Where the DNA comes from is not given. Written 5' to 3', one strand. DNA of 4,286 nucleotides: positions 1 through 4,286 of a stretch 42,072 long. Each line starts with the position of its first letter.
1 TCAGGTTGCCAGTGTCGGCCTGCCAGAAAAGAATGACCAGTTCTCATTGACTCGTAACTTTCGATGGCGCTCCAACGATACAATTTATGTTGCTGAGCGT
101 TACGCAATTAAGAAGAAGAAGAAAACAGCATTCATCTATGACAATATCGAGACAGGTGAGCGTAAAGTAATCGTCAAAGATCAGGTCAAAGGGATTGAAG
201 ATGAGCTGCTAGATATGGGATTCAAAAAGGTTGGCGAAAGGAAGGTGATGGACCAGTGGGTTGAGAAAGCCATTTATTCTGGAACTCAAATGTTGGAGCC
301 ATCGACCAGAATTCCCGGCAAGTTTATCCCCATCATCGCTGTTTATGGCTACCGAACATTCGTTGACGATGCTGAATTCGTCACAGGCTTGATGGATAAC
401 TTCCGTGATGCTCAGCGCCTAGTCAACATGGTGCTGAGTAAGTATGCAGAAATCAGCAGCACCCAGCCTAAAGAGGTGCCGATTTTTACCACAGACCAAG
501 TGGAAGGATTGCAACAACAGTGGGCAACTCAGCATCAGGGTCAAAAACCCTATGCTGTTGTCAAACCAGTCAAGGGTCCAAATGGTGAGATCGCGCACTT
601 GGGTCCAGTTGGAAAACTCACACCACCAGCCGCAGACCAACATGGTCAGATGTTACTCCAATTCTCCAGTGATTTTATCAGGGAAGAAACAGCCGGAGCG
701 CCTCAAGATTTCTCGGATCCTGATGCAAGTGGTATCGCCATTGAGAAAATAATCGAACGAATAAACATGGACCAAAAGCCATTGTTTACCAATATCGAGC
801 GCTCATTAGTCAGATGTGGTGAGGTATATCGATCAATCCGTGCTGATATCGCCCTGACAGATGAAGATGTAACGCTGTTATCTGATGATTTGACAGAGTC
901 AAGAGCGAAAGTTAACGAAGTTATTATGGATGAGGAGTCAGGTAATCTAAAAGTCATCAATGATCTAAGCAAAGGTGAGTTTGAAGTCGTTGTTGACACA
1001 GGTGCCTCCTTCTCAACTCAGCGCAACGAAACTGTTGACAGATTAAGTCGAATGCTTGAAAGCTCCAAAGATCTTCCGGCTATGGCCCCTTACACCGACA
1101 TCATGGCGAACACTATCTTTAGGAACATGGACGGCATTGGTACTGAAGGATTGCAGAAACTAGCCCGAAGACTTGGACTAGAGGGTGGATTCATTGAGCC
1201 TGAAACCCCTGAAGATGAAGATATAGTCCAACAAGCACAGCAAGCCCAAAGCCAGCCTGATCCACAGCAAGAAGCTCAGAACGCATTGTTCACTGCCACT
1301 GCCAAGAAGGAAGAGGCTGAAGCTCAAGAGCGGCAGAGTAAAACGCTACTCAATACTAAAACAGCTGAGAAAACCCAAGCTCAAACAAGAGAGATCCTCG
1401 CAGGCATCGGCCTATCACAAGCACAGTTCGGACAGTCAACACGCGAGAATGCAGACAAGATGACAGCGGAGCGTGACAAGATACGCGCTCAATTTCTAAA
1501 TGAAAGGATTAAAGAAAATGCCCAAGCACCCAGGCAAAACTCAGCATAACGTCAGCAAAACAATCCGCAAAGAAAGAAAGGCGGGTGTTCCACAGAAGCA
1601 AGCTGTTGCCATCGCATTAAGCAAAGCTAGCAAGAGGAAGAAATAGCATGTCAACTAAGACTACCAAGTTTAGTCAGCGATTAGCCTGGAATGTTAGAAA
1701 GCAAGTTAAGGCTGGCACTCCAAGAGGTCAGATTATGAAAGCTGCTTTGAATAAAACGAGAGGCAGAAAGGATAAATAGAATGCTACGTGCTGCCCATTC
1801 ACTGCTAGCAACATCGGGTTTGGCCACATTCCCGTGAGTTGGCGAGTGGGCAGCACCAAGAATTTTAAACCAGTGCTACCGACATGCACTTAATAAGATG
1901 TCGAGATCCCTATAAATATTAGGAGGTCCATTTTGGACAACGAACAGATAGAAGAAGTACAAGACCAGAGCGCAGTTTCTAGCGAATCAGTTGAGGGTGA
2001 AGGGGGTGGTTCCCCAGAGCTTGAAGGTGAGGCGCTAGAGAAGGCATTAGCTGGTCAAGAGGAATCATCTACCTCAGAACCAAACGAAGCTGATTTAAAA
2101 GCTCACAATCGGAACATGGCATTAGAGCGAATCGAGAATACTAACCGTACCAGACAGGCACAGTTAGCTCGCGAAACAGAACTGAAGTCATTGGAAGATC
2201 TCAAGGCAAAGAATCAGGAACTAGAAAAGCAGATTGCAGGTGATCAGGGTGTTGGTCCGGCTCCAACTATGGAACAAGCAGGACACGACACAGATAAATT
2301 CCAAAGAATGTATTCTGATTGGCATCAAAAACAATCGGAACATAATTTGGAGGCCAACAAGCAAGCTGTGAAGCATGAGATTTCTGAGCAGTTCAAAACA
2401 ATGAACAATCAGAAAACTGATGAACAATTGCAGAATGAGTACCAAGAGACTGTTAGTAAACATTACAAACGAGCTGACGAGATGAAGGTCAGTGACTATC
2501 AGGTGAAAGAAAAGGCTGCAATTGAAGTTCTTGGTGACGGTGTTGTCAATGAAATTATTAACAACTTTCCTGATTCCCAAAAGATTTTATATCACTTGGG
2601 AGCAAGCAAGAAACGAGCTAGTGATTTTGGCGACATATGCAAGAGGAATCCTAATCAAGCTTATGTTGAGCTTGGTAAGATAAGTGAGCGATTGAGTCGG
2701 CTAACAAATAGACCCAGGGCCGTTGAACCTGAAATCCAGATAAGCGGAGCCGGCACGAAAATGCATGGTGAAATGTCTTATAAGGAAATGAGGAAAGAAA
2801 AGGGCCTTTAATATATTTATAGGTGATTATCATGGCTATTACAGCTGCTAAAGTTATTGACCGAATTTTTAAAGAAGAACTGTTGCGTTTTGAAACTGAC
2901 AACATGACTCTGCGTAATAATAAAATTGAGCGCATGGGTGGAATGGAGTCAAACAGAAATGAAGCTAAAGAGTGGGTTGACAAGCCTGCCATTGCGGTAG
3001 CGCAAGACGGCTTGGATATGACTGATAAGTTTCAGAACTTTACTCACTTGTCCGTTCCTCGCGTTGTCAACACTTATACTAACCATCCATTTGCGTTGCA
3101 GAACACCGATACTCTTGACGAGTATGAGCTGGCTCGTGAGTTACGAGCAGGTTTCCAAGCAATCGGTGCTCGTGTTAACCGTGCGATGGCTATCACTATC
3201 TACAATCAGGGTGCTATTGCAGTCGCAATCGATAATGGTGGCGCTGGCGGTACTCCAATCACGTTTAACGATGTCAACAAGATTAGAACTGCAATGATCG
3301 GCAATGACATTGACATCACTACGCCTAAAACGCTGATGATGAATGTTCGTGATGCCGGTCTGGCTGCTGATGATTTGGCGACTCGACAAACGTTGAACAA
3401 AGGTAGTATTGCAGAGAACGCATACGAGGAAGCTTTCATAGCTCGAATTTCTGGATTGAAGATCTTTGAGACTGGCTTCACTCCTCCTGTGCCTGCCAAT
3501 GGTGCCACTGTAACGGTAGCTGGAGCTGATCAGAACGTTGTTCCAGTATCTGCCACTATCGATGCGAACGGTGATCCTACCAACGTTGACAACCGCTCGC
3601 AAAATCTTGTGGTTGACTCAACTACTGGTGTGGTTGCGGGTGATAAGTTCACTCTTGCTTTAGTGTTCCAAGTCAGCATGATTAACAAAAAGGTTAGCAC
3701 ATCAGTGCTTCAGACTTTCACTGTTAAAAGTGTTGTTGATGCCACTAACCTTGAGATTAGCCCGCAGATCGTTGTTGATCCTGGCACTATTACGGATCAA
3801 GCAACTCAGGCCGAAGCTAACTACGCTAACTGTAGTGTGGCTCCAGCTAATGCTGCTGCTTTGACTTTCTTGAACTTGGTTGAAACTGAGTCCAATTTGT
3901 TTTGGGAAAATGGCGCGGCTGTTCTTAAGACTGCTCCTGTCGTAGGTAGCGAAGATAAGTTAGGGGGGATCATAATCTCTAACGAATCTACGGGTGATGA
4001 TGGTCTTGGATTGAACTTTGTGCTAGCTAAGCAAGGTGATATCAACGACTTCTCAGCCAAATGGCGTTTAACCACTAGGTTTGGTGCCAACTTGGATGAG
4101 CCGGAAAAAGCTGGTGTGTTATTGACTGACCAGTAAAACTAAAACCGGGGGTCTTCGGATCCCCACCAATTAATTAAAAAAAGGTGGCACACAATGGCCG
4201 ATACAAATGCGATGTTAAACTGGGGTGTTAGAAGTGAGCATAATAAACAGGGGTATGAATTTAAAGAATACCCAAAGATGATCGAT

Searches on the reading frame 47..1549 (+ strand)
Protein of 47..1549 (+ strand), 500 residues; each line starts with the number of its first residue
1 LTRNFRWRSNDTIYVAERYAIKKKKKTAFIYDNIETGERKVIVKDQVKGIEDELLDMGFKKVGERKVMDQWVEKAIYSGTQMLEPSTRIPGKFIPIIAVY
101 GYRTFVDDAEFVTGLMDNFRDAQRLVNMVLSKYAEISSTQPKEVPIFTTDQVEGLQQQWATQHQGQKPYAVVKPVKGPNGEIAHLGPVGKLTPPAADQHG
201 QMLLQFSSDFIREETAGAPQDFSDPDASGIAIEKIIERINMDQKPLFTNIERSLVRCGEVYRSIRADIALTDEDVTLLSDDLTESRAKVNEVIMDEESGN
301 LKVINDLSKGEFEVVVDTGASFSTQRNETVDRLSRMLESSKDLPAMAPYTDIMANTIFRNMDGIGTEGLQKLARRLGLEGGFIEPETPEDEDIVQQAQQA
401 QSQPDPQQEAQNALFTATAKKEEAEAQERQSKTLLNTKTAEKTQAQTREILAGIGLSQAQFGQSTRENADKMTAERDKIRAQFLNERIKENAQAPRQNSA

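Call 12: search_protein_families(library=phrogs, proteins=[window:47-1549:+])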
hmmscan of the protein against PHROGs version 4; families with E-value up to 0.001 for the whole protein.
window:47-1549:+ (500 aa): 2 families
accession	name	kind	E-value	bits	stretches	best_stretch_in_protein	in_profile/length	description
phrog_156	-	head and packaging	1.1e-67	229.9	1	3-480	206-663/681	portal protein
phrog_14911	-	unknown function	3.4e-44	152.4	1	2-195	206-396/404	-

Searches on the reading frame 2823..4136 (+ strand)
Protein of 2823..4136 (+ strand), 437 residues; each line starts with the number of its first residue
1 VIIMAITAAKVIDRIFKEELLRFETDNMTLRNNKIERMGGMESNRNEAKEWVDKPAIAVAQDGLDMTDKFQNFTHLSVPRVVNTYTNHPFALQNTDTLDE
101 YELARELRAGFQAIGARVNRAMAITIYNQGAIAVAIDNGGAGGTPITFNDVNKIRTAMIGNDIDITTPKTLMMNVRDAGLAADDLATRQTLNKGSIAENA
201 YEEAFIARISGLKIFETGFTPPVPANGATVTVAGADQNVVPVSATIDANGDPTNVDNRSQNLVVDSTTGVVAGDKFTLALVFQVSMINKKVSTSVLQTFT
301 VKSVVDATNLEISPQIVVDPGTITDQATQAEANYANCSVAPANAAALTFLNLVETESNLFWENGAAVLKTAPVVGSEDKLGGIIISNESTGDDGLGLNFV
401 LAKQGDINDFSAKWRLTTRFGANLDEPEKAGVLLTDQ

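Call 12: search_protein_families(library=phrogs, proteins=[window:2823-4136:+])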
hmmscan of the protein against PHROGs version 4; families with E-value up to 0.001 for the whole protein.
window:2823-4136:+ (437 aa): 1 family
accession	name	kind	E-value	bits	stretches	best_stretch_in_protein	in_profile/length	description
phrog_283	-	head and packaging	3.7e-38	132.9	1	40-436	35-384/385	major head protein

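Call 21: search_dna_similar(query=window:2823-4136:+, collection=phages, mode=protein, max_rows=15)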
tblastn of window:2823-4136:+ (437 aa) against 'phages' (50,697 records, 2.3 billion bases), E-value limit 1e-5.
Records with a match: 134; places in all: 134; records where one place covers at least 80% of the query: 124.
Best place of each record, by identity: <60% 134.
By first word of the organism name: Salmonella 91; Enterobacteria 11; Escherichia 11; Ralstonia 5; Caudoviricetes 2; Proteus 2; Pseudomonas 2; Kosakonia 2; Lederbergvirus 2; Vibrio 2; and 3 more.
By host as written in the record: Salmonella enterica subsp. enterica serovar Typhimurium 18; Salmonella sp. 15; - 11; Salmonella enterica 11; Escherichia coli 7; Escherichia coli K-12 MG1655 5; Salmonella enterica subsp. enterica 4; Salmonella enterica subsp. enterica serovar Anatum 4; and 44 more.
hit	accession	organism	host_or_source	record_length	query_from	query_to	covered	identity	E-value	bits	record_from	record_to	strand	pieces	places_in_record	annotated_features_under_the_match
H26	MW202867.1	Caudoviricetes sp.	Manatee Spring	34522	13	437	97%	31.3%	3e-37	150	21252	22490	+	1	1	P22 coat protein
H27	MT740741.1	Ralstonia phage Hennie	Ralstonia pseudosolanacearum I-31 ...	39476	13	437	97%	30.0%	1e-28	125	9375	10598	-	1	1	major capsid protein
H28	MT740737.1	Ralstonia phage Firinga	Ralstonia pseudosolanacearum I-15 ...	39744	13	437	97%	30.0%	1e-28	125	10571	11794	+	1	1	major capsid protein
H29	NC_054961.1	Ralstonia phage Firinga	Ralstonia pseudosolanacearum I-15 ...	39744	13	437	97%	30.0%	1e-28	125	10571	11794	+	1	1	major head protein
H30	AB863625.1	Ralstonia phage RSK1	Ralstonia solanacearum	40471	13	437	97%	30.0%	1e-28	125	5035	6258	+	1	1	putative capsid protein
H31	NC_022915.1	Ralstonia phage RSK1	Ralstonia solanacearum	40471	13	437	97%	30.0%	1e-28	125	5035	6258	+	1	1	major head protein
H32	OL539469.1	Proteus phage vB_PmiP_Brookers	Proteus mirabilis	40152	3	437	100%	27.5%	5e-20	99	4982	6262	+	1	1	putative coat protein | putative scaffolding protein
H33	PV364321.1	Pseudomonas phage PfAn1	Pseudomonas fluorescens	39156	51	437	89%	30.9%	3e-32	135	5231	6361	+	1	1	putative major head protein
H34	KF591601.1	Enterobacteria phage IME_EC2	Escherichia coli 147-30R1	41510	3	437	100%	27.2%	4e-11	71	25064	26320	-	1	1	capsid protein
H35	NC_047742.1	Enterobacteria phage IME_EC2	Escherichia coli 147-30R1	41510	3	437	100%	27.2%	4e-11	71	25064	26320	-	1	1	major head protein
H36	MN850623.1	Escherichia phage sortsyn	Escherichia coli K-12 MG1655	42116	3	437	100%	27.2%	4e-11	71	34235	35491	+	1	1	coat protein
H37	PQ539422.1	Proteus phage vB_BPM-V3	Proteus mirabilis BPM-3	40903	3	437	100%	27.0%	2e-16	88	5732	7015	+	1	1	major capsid protein | capsid and scaffold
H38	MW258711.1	Kosakonia phage Kc166B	Kosakonia cowanii CB166B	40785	4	437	99%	26.9%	5e-15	84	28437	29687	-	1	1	coat protein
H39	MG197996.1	Escherichia phage APC_JM3.2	Escherichia coli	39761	45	437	90%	29.4%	2e-27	121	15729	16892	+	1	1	coat protein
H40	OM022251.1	Escherichia phage HZ41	Escherichia sp.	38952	51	437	89%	29.8%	5e-28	123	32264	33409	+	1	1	record has no annotation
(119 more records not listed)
